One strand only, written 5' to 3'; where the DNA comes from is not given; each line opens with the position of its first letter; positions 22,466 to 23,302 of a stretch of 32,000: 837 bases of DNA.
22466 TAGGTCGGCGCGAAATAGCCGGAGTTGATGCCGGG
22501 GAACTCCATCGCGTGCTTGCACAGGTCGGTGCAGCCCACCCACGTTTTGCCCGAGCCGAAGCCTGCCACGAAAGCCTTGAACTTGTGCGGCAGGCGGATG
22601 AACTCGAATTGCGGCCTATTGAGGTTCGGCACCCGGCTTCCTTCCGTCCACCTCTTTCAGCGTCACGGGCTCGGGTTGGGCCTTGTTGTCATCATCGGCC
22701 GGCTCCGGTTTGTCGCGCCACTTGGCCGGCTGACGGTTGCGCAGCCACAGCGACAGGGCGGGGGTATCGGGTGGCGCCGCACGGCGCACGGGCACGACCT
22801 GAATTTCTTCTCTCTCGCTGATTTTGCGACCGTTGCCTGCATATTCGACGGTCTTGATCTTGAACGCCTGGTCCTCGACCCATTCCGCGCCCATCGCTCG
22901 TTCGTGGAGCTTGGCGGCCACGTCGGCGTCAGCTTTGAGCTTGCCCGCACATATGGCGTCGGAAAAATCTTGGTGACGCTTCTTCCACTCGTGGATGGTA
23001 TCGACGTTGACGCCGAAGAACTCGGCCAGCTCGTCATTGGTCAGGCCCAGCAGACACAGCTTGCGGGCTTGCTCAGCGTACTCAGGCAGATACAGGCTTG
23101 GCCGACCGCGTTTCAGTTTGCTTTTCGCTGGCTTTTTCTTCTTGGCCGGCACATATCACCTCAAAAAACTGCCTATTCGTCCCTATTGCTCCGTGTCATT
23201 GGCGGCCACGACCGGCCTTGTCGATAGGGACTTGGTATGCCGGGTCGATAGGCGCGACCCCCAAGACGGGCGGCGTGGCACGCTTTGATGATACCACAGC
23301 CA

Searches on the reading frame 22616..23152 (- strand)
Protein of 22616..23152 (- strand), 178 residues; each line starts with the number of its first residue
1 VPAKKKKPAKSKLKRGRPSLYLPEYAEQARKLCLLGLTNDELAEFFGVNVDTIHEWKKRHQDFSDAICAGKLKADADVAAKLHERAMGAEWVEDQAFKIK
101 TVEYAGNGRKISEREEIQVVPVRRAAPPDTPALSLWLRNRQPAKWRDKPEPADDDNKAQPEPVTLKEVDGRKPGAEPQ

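Call 4: search_protein_families(library=pfam, proteins=[window:22616-23152:-], max_evalue=0.01)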
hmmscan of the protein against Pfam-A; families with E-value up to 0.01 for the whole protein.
window:22616-23152:- (178 aa): 2 families
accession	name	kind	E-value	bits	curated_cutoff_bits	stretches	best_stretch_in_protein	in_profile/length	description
PF06056.18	Terminase_5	-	0.0018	18.6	20.3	1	27-60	4-37/58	Putative ATPase subunit of terminase (gpP-like)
PF13384.12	HTH_23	-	0.0034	17.6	24.6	1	32-61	13-42/50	Homeodomain-like domain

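Call 9: search_protein_families(library=phrogs, proteins=[window:22616-23152:-], max_evalue=0.001)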
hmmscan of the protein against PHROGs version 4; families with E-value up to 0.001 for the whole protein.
window:22616-23152:- (178 aa): 7 families
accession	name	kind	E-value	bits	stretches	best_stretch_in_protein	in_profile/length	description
phrog_309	-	head and packaging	1.1e-46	161.3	1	4-168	121-273/319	terminase small subunit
phrog_3064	-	head and packaging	0.00022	21.8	0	43-67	88-112/175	terminase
phrog_28310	-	unknown function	0.00023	22.4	1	36-75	23-62/76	-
phrog_4151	-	DNA, RNA and nucleotide metabolism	0.00044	21.1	1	27-60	11-44/154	DNA binding protein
phrog_7344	-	head and packaging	0.00064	21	0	27-66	18-57/161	terminase small subunit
phrog_1763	-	DNA, RNA and nucleotide metabolism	0.00064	20.3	0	38-59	8-29/60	HTH DNA binding protein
phrog_4779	-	transcription regulation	0.00091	20.7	0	35-101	14-84/98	transcriptional regulator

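Call 10: find_related_loci(query=window:22616-23152:-, collection=viral_contigs, flank=10000)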
Query window:22616-23152:- (178 aa) in viral_contigs; peptide patterns used: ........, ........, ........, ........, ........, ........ (x = any residue, [..] = any of these).
43 stretches matched a pattern; 30 encode a relative of the query (tblastn E <= 1e-3); 30 distinct loci.
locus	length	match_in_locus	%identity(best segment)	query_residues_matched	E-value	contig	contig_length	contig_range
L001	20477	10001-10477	71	14-172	8e-70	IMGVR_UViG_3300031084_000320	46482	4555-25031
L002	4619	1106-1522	50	3-150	2e-41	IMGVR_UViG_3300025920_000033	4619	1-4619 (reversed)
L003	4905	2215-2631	50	3-150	2e-41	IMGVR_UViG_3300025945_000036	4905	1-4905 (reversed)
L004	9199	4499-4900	49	2-156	2e-39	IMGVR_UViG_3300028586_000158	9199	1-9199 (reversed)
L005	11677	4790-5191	49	2-150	3e-39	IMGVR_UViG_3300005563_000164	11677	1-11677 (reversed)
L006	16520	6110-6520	50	3-148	3e-38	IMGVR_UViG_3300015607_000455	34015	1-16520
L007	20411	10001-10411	50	3-148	3e-38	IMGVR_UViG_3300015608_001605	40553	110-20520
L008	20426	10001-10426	48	1-148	4e-37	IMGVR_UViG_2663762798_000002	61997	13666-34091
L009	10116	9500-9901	46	2-156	7e-37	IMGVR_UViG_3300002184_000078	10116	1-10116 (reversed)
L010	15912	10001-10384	50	7-148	1e-36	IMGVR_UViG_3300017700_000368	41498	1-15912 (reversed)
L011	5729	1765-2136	51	16-148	2e-36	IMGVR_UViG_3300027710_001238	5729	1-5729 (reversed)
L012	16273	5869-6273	47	16-164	5e-36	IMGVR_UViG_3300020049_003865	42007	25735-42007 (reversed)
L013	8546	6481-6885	47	16-164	5e-36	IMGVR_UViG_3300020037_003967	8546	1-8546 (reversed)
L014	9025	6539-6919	45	14-159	5e-35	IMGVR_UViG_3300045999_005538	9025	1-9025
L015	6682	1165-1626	43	4-171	3e-35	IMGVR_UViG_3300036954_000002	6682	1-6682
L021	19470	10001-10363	47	14-148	1e-32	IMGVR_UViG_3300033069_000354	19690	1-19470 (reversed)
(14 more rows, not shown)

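Call 13: find_encoding_contigs(protein=window:22616-23152:-, flank=10000, max_places=10)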
Protein window:22616-23152:- (178 aa): no gene with exactly this product is on record in the collection.

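Call 23: find_related_loci(query=window:22616-23152:-, collection=genome_contigs, flank=10000)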
Query window:22616-23152:- (178 aa) in genome_contigs; peptide patterns used: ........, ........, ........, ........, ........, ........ (x = any residue, [..] = any of these).
152 stretches matched a pattern; 4 encode a relative of the query (tblastn E <= 1e-3); 4 distinct loci.
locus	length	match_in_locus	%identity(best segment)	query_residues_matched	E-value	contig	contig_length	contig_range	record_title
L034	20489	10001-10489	67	14-176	4e-68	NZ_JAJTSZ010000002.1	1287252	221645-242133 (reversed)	Dyadobacter sp. CY356 Scaffold2_1, whole genome shotgun sequence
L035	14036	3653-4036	53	17-156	1e-39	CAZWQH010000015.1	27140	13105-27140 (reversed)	MAG TPA_asm: uncultured Sandaracinaceae bacterium isolate SRP287051_co1_151 genome assembly, contig: NODE_2674_length_27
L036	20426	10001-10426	48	1-148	8e-38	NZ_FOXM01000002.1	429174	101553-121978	Geopseudomonas sagittaria strain JCM 18195, whole genome shotgun sequence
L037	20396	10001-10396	47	5-150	1e-36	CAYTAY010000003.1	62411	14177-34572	MAG TPA_asm: uncultured Azoarcus sp. isolate binchicken_co315_29 genome assembly, contig: NODE_377_length_62411_cov_8.73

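Call 32: search_protein_families(library=pfam, proteins=[L034:8902-9930:-, L034:5023-5418:-, L034:5426-5773:-, L034:8351-8899:+, L034:7791-8156:+, L034:4281-4802:+, L001:9565-9876:-, L001:9447-9782:-, L001:5749-6315:-, L001:8612-9133:+], max_evalue=0.01)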
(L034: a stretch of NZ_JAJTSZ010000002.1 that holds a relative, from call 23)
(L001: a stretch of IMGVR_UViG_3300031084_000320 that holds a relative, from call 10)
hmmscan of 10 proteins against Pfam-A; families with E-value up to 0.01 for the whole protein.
L034:8902-9930:- (342 aa): 1 family
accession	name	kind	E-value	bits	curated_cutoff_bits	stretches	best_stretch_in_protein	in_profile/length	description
PF14528.11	LAGLIDADG_3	-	0.0085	16.8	22.5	0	165-206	6-46/82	LAGLIDADG-like domain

L034:5023-5418:- (131 aa): 0 families

L034:5426-5773:- (115 aa): 0 families

L034:8351-8899:+ (182 aa): 0 families

L034:7791-8156:+ (121 aa): 0 families

L034:4281-4802:+ (173 aa): 0 families

L001:9565-9876:- (103 aa): 0 families

L001:9447-9782:- (111 aa): 0 families

L001:5749-6315:- (188 aa): 0 families

L001:8612-9133:+ (173 aa): 0 families

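Call 33: search_protein_families(library=padloc, proteins=[L034:8902-9930:-, L034:5023-5418:-, L034:5426-5773:-, L001:9565-9876:-, L001:9447-9782:-, L001:5749-6315:-], max_evalue=0.01)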
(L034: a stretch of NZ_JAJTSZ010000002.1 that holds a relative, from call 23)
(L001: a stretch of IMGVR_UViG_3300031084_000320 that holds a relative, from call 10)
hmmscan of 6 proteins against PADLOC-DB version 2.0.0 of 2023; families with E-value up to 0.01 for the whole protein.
L034:8902-9930:- (342 aa): 1 family
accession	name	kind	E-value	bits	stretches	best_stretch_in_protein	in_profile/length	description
PDLC04566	PDC-M30A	-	0.0028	14.7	1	37-108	97-167/372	-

L034:5023-5418:- (131 aa): 0 families

L034:5426-5773:- (115 aa): 0 families

L001:9565-9876:- (103 aa): 0 families

L001:9447-9782:- (111 aa): 0 families

L001:5749-6315:- (188 aa): 0 families

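Call 67: find_related_loci(query=window:22616-23152:-, collection=metagenome_contigs, flank=10000)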
Query window:22616-23152:- (178 aa) in metagenome_contigs; peptide patterns used: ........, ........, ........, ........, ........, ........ (x = any residue, [..] = any of these).
220 stretches matched a pattern; 46 encode a relative of the query (tblastn E <= 1e-3); 46 distinct loci.
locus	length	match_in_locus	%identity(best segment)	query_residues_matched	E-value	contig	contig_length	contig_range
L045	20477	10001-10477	71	14-172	8e-70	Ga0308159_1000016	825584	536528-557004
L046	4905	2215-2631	50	3-150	2e-41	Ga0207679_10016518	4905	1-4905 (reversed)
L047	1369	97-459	54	16-150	9e-42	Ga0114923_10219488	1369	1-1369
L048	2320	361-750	52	11-148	5e-40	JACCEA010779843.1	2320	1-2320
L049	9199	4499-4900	49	2-156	2e-39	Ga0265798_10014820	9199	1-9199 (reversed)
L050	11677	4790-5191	49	2-150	3e-39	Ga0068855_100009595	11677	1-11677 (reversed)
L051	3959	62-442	50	16-156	1e-37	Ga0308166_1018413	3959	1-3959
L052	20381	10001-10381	48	16-156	3e-37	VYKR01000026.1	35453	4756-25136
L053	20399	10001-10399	50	13-152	2e-37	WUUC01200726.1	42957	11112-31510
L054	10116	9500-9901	46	2-156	7e-37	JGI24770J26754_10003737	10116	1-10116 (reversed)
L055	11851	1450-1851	46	2-156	7e-37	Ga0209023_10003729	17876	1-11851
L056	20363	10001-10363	54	13-142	9e-37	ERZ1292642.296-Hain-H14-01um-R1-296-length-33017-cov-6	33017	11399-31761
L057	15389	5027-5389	54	13-142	9e-37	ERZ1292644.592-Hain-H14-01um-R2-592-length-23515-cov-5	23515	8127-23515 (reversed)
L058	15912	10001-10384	50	7-148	1e-36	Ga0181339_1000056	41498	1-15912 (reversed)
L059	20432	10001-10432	47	16-169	3e-36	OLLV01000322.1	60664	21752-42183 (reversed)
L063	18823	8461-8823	50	14-148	2e-34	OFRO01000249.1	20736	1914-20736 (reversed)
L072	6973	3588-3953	46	16-150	6e-30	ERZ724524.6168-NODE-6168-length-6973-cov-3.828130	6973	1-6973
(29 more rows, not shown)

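Call 68: search_protein_families(library=phrogs, proteins=[L034:3989-4270:+, L034:4281-4802:+, L034:5023-5418:-, L034:5426-5773:-, L034:5863-6156:+, L034:6799-7113:+, L034:7113-7391:+, L034:7791-8156:+, L034:8351-8899:+, L034:8902-9930:-], max_evalue=0.001)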
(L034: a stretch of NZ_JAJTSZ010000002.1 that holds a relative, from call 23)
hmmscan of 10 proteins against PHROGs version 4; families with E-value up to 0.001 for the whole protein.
L034:3989-4270:+ (93 aa): 24 families
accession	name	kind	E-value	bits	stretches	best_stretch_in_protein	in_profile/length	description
phrog_144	-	DNA, RNA and nucleotide metabolism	1.5e-16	61.5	1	5-78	65-142/175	HNH endonuclease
phrog_5956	-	DNA, RNA and nucleotide metabolism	4.5e-13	50.1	1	3-73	38-112/138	HNH endonuclease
phrog_119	-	DNA, RNA and nucleotide metabolism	1.7e-12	47.9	1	4-66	183-252/443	HNH endonuclease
phrog_4581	-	head and packaging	5.5e-11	43.5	1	5-68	46-108/395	terminase small subunit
phrog_1271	-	DNA, RNA and nucleotide metabolism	2.2e-10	41.5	1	8-81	253-326/361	HNH endonuclease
phrog_1035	-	DNA, RNA and nucleotide metabolism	9e-10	39.8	1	18-81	153-222/271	endonuclease VII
phrog_589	-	DNA, RNA and nucleotide metabolism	9.2e-10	39.5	1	4-70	71-140/179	HNH endonuclease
phrog_338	-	DNA, RNA and nucleotide metabolism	2.3e-08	34.8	1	11-70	193-261/340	HNH endonuclease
phrog_2214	-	DNA, RNA and nucleotide metabolism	5.1e-08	33.4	1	14-77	183-245/429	HNH endonuclease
phrog_2118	-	DNA, RNA and nucleotide metabolism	1e-07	32.8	1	14-79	166-232/301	HNH endonuclease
phrog_10378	-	DNA, RNA and nucleotide metabolism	1.4e-07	32.5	1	20-71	101-154/296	HNH endonuclease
phrog_7785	-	DNA, RNA and nucleotide metabolism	6e-07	30.5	1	24-75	70-121/147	HNH endonuclease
phrog_2323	-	DNA, RNA and nucleotide metabolism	7.8e-07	30.1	1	3-66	15-81/113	HNH endonuclease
phrog_4234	-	DNA, RNA and nucleotide metabolism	2.2e-06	28.4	1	10-70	14-84/130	HNH endonuclease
phrog_2914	-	DNA, RNA and nucleotide metabolism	3.5e-06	27.9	1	20-71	91-138/190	endonuclease VII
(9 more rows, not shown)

L034:4281-4802:+ (173 aa): 0 families

L034:5023-5418:- (131 aa): 0 families

L034:5426-5773:- (115 aa): 0 families

L034:5863-6156:+ (97 aa): 1 family
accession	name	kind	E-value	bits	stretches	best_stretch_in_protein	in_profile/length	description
phrog_6978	-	unknown function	2e-11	45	1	17-96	207-282/284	-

L034:6799-7113:+ (104 aa): 3 families
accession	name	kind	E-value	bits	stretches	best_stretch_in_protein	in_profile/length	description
phrog_3392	-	unknown function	2.1e-10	42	1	15-101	214-302/310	-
phrog_16023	-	unknown function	2.3e-07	32.1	1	48-90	67-106/128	-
phrog_26338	-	unknown function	3.5e-05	24.6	1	50-89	112-149/177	-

L034:7113-7391:+ (92 aa): 0 families

L034:7791-8156:+ (121 aa): 0 families

L034:8351-8899:+ (182 aa): 0 families

L034:8902-9930:- (342 aa): 0 families

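Call 84: search_protein_families(library=pfam, proteins=[L052:6817-9645:-, L012:1964-4522:-, L012:513-1967:-, L014:3487-4557:-, L014:4559-5386:-, L004:761-2134:-, L072:1804-2631:-, L021:7922-8917:-, L006:3712-4629:-, L063:6236-7141:-], max_evalue=0.001)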
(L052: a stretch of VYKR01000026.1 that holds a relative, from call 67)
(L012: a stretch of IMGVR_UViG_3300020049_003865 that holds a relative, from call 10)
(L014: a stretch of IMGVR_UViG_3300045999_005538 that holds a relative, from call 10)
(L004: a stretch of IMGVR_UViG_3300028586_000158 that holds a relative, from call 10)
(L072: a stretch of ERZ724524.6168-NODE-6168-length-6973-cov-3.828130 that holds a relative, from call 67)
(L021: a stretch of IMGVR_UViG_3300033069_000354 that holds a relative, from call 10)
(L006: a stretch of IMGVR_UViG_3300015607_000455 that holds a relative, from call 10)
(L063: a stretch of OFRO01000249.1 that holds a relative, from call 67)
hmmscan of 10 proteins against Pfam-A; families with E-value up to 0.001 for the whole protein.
L052:6817-9645:- (942 aa): 0 families

L012:1964-4522:- (852 aa): 2 families
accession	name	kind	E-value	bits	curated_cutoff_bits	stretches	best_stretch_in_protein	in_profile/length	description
PF13362.12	Toprim_3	-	3.8e-09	37.3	27.2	1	195-295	2-94/95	Toprim domain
PF13662.12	Toprim_4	-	9.7e-06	26.2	25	1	195-257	3-67/85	Toprim domain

L012:513-1967:- (484 aa): 7 families
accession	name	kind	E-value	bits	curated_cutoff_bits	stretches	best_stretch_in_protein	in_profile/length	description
PF04851.21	ResIII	-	1.6e-25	90.3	22.5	1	4-151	2-164/164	Type III restriction enzyme, res subunit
PF00271.37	Helicase_C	-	6.4e-14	52.6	23.5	1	221-332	5-109/110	Helicase conserved C-terminal domain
PF00270.35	DEAD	-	6.5e-13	49.2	26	1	9-150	3-161/167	DEAD/DEAH box helicase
PF18766.7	SWI2_SNF2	-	3e-07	30.8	26.7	1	29-166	23-172/221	SWI2/SNF2 ATPase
PF01695.23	IstB_IS21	-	0.00016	21.7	24.1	1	22-67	90-134/238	IstB-like ATP binding protein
PF20720.3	nSTAND3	-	0.00028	21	27.2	1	14-63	7-55/155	Novel STAND NTPase 3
PF05876.18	GpA_ATPase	-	0.00068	19.8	25.6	0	5-63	10-66/247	Phage terminase large subunit gpA, ATPase domain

L014:3487-4557:- (356 aa): 0 families

L014:4559-5386:- (275 aa): 0 families

L004:761-2134:- (457 aa): 0 families

L072:1804-2631:- (275 aa): 0 families

L021:7922-8917:- (331 aa): 0 families

L006:3712-4629:- (305 aa): 0 families

L063:6236-7141:- (301 aa): 0 families

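Call 85: search_protein_families(library=padloc, proteins=[L052:6817-9645:-, L012:1964-4522:-, L012:513-1967:-, L014:3487-4557:-, L014:4559-5386:-, L004:761-2134:-, L072:1804-2631:-, L021:7922-8917:-, L006:3712-4629:-, L063:6236-7141:-], max_evalue=0.001)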
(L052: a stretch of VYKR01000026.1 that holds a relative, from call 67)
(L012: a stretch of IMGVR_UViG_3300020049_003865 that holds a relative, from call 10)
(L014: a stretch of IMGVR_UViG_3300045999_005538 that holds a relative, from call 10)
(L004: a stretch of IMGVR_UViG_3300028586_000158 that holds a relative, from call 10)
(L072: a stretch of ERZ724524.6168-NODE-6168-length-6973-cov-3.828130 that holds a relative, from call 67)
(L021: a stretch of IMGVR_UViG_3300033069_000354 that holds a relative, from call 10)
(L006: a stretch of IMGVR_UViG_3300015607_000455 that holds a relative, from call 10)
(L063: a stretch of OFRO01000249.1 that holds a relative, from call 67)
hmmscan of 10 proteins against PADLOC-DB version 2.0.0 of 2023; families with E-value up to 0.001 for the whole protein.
L052:6817-9645:- (942 aa): 0 families

L012:1964-4522:- (852 aa): 0 families

L012:513-1967:- (484 aa): 16 families
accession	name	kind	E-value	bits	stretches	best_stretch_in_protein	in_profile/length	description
PDLC03659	mREase_IV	-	6.6e-39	131.5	1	7-333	220-554/945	Type IV methyl-directed restriction enzyme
PDLC03658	mREase_IV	-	9.8e-19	64.6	1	21-333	240-546/953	Type IV methyl-directed restriction enzyme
PDLC02707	PbeA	-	5.4e-16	56.3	2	97-180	364-448/672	PbeA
PDLC03049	REase_I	-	7.5e-10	35.4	1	24-203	187-377/807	Type I restriction enzyme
PDLC01439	typeIV_DinG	-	9.2e-10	35.8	1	5-87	16-97/575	CAS-IV-A; associated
PDLC02704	PbeA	-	1.3e-09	35.2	1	100-183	372-456/682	PbeA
PDLC04986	PDC-S28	-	2.9e-06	23.9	1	5-79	34-108/831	-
PDLC02703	PbeA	-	6e-06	23.1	1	9-182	250-441/626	PbeA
PDLC02864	DpdF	-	7.5e-06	23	1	223-331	225-327/610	DpdF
PDLC03047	REase_I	-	1e-05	21.5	1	23-154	363-496/1107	Type I restriction enzyme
PDLC02861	DpdF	-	2.3e-05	20.9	1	190-357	198-361/611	DpdF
PDLC03928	PsyrT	-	4.8e-05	19.8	1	223-415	234-405/689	-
PDLC02870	DpdF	-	5.5e-05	19.9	1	222-337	215-324/534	DpdF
PDLC04987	PDC-S28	-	5.6e-05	19.7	1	23-101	55-133/846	-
PDLC02706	PbeA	-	0.00016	18.4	0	101-157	385-440/722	PbeA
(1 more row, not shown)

L014:3487-4557:- (356 aa): 0 families

L014:4559-5386:- (275 aa): 0 families

L004:761-2134:- (457 aa): 0 families

L072:1804-2631:- (275 aa): 0 families

L021:7922-8917:- (331 aa): 0 families

L006:3712-4629:- (305 aa): 0 families

L063:6236-7141:- (301 aa): 0 families
